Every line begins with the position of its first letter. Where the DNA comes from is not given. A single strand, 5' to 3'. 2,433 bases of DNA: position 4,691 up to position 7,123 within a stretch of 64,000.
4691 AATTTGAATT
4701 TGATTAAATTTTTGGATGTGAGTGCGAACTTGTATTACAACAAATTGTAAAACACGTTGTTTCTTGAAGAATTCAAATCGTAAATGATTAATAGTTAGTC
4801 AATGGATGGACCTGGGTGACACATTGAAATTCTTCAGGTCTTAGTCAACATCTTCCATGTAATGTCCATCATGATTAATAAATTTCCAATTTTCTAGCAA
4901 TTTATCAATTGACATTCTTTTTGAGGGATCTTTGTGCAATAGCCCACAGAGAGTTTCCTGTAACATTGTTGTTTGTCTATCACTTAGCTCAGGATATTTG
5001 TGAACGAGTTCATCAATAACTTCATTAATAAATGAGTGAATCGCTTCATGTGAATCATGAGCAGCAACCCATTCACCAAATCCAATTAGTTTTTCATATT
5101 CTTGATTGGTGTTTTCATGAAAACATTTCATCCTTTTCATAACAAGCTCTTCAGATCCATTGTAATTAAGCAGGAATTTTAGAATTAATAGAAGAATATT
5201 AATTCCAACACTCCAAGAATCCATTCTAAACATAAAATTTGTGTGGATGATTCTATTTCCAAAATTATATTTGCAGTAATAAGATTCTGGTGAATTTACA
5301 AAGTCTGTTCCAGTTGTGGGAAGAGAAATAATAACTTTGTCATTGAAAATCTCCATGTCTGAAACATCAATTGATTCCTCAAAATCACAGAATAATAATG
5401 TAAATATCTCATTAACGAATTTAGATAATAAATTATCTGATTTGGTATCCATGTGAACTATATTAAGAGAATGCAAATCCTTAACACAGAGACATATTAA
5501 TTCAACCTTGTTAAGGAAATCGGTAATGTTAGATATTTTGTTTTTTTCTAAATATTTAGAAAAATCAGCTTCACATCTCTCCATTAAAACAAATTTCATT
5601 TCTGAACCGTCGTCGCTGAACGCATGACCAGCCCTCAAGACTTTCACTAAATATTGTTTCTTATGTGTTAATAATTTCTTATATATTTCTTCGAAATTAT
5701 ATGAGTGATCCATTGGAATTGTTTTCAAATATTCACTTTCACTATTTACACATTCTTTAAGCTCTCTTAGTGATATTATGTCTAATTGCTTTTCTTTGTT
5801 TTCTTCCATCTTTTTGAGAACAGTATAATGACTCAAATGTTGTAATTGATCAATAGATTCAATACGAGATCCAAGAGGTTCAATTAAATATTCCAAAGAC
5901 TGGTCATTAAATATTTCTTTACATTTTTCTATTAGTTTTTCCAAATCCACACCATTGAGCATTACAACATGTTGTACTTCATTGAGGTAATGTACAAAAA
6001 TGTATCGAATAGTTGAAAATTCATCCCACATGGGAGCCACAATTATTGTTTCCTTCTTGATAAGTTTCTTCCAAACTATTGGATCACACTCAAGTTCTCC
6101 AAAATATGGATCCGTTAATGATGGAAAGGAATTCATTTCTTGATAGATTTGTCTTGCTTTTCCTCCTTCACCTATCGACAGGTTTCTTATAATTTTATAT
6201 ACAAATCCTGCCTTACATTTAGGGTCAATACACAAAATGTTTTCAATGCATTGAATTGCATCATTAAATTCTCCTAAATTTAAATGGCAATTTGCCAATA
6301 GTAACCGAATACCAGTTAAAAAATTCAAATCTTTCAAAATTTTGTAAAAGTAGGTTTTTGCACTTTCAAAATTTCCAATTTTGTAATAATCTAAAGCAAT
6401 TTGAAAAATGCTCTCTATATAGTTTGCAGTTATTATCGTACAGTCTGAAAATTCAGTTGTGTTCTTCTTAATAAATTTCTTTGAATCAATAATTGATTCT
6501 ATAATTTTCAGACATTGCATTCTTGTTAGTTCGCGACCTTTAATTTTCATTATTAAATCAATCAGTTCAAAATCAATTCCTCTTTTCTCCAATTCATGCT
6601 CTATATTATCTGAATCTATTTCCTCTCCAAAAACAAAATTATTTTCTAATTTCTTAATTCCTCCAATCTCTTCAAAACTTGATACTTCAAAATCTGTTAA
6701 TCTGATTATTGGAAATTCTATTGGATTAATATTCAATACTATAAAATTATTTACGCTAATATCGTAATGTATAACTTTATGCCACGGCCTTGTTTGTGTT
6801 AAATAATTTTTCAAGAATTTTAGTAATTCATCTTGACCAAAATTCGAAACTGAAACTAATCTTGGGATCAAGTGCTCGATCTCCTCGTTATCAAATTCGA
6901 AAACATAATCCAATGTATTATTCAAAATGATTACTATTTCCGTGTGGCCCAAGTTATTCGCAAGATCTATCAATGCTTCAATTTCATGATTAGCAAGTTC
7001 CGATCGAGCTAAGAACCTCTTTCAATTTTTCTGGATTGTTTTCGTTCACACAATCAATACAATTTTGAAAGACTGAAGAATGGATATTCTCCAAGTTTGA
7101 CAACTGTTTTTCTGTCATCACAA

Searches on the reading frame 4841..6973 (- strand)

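Call 14: search_protein_families(library=pfam, proteins=[window:4841-6973:-], max_evalue=0.001)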
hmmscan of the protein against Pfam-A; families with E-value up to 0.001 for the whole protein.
window:4841-6973:- (710 aa): 7 families
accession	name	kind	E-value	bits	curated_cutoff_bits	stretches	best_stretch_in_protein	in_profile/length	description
PF00069.31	Pkinase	-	9.3e-09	35.5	31.7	1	437-694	52-259/263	Protein kinase domain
PF00515.34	TPR_1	-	1.1e-07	31.8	27.8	1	226-253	7-34/34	Tetratricopeptide repeat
PF12895.13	ANAPC3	-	1.4e-05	25.7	27.2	1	186-245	23-81/82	Anaphase-promoting complex, cyclosome, subunit 3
PF07719.23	TPR_2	-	3.3e-05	24.1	27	0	225-252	6-33/34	Tetratricopeptide repeat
PF13181.12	TPR_8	-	7.9e-05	23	25.7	0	224-252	5-33/34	Tetratricopeptide repeat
PF14853.12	Fis1_TPR_C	-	0.00023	21.7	25.3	0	187-214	2-29/53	Fis1 C-terminal tetratricopeptide repeat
PF14559.12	TPR_19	-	0.00024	21.8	25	1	200-252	5-57/68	Tetratricopeptide repeat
